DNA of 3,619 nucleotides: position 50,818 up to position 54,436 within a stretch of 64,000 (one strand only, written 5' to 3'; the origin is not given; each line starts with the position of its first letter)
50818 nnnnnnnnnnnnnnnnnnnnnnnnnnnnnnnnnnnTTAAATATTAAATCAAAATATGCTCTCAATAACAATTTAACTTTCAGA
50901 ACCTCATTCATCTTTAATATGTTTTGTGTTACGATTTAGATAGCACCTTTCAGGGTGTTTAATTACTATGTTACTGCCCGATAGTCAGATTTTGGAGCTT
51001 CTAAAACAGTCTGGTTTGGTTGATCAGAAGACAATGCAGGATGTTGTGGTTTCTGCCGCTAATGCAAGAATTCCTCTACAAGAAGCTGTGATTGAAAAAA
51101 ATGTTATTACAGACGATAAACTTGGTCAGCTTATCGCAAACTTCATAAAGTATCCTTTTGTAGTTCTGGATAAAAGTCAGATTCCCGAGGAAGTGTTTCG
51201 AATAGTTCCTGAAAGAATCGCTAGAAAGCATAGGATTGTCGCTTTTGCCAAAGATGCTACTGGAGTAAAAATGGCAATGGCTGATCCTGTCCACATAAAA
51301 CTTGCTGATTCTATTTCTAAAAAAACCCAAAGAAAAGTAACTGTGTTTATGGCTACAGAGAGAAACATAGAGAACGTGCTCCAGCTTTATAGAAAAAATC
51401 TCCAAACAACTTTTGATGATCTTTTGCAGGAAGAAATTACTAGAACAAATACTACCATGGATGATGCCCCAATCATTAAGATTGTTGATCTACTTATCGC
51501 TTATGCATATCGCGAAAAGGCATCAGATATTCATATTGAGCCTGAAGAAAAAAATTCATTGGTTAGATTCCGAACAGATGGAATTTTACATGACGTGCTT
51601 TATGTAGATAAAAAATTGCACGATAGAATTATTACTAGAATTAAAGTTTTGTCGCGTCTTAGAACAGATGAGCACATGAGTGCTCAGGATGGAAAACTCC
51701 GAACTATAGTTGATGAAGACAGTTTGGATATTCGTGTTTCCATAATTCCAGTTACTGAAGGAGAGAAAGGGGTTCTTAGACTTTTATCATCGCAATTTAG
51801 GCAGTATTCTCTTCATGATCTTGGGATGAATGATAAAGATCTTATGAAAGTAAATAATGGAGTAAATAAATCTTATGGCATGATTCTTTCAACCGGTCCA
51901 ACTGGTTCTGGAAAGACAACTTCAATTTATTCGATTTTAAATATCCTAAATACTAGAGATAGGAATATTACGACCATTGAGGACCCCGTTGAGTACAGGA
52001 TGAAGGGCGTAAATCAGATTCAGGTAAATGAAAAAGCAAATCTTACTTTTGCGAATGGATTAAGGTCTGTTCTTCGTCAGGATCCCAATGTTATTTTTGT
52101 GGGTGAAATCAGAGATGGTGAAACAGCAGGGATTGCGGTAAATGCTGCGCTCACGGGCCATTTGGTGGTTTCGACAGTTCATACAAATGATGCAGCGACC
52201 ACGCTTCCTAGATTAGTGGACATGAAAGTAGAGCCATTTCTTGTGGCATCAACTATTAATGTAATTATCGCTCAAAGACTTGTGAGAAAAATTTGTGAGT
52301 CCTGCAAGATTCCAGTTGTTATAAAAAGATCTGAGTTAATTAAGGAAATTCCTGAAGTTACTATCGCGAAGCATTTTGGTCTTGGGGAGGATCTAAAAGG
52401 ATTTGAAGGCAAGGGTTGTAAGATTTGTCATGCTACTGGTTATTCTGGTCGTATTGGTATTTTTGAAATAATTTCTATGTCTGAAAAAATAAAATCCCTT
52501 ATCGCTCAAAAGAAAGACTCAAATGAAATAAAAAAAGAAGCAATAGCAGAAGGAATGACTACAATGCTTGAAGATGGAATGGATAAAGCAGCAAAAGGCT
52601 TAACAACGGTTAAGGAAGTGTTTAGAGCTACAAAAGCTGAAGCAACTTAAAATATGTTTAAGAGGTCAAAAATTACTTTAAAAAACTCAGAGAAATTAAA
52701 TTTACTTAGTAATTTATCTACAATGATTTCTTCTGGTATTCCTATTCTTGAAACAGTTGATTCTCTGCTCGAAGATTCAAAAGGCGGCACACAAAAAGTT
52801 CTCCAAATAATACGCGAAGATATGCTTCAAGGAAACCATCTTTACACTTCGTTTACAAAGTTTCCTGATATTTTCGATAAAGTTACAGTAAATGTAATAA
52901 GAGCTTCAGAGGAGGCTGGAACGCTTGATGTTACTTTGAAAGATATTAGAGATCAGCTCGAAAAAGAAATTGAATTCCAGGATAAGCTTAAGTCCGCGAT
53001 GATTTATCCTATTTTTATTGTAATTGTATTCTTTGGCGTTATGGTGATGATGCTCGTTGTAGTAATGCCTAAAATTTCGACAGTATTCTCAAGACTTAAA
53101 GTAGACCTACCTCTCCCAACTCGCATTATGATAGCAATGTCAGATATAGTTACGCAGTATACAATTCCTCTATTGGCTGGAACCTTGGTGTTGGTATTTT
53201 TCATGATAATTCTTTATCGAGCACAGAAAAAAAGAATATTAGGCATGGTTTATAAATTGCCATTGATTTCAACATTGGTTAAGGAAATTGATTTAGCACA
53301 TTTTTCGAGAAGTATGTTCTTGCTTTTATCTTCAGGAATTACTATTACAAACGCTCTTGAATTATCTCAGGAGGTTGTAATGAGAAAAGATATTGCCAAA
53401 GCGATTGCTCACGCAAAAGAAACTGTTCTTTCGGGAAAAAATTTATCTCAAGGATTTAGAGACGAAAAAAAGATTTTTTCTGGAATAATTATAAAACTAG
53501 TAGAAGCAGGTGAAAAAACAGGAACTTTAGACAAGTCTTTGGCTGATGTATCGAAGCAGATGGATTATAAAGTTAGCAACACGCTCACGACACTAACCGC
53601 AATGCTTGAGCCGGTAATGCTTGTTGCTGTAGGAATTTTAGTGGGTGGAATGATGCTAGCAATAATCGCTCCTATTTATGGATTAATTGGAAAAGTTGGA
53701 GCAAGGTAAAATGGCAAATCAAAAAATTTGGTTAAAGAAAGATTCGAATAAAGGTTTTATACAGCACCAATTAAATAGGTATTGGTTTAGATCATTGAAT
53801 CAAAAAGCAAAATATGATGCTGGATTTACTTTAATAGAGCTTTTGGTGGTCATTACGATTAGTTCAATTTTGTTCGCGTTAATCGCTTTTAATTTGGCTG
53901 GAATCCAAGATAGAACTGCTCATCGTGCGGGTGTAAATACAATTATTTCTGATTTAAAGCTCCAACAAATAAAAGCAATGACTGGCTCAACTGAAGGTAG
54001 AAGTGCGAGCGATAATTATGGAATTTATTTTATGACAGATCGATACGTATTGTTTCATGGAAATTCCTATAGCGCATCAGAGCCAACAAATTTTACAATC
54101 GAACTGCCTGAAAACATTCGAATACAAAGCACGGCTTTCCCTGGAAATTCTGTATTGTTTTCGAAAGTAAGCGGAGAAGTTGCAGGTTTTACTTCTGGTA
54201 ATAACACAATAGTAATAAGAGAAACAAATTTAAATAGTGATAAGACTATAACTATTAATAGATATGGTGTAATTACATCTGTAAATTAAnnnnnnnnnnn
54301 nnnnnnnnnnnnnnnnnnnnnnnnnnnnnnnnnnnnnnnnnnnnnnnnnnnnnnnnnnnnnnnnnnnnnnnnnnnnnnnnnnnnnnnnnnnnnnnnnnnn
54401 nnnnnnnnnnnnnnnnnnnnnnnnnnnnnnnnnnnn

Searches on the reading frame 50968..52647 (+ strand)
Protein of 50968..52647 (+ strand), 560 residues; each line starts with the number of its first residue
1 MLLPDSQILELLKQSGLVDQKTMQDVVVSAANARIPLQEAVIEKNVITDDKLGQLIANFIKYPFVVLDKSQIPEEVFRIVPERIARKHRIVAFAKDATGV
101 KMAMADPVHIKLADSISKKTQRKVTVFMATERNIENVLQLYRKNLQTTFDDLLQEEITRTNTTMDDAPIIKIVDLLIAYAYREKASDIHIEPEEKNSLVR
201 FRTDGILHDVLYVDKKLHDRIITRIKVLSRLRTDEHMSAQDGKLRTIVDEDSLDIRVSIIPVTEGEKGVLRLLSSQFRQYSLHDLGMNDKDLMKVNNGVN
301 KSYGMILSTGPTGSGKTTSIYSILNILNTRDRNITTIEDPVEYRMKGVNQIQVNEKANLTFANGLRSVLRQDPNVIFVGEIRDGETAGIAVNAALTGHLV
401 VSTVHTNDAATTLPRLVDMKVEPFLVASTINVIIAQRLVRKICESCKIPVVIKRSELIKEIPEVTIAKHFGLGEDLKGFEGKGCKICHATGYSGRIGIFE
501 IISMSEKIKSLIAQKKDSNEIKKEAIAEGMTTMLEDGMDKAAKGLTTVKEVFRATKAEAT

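Call 55: search_protein_families(library=pfam, proteins=[window:50968-52647:+], max_evalue=0.0001)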
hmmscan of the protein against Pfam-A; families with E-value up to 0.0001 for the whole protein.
window:50968-52647:+ (560 aa): 2 families
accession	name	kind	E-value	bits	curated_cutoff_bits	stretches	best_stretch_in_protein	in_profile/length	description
PF00437.27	T2SSE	-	4.5e-125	417.6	24.9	1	164-553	3-370/370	Type II/IV secretion system protein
PF05157.20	MshEN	-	3.4e-14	53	23.1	1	61-142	2-84/90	MshEN domain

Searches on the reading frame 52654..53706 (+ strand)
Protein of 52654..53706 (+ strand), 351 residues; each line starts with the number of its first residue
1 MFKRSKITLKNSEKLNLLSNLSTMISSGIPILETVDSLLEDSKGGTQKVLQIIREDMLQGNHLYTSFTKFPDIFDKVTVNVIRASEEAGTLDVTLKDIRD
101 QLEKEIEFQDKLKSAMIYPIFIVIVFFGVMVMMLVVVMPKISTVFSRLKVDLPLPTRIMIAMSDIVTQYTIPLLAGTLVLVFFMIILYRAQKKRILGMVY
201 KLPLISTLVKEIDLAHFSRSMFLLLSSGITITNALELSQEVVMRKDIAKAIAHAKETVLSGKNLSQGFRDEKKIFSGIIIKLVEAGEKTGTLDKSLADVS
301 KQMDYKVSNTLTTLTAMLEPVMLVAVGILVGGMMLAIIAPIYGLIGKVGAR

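Call 55: search_protein_families(library=pfam, proteins=[window:52654-53706:+], max_evalue=0.0001)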
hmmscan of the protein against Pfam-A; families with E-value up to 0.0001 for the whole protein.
window:52654-53706:+ (351 aa): 1 family
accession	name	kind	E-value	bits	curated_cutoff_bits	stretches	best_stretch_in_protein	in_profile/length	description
PF00482.28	T2SSF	-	3.6e-48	163.1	25.2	2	18-139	2-125/125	Type II secretion system (T2SS), protein F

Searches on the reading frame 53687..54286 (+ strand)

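Call 55: search_protein_families(library=pfam, proteins=[window:53687-54286:+], max_evalue=0.0001)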
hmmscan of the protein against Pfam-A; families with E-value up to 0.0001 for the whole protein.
window:53687-54286:+ (200 aa): 1 family
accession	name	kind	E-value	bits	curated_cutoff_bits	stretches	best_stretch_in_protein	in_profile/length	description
PF07963.17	N_methyl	-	3e-08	33.4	21.2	1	43-66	3-26/27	Prokaryotic N-terminal methylation motif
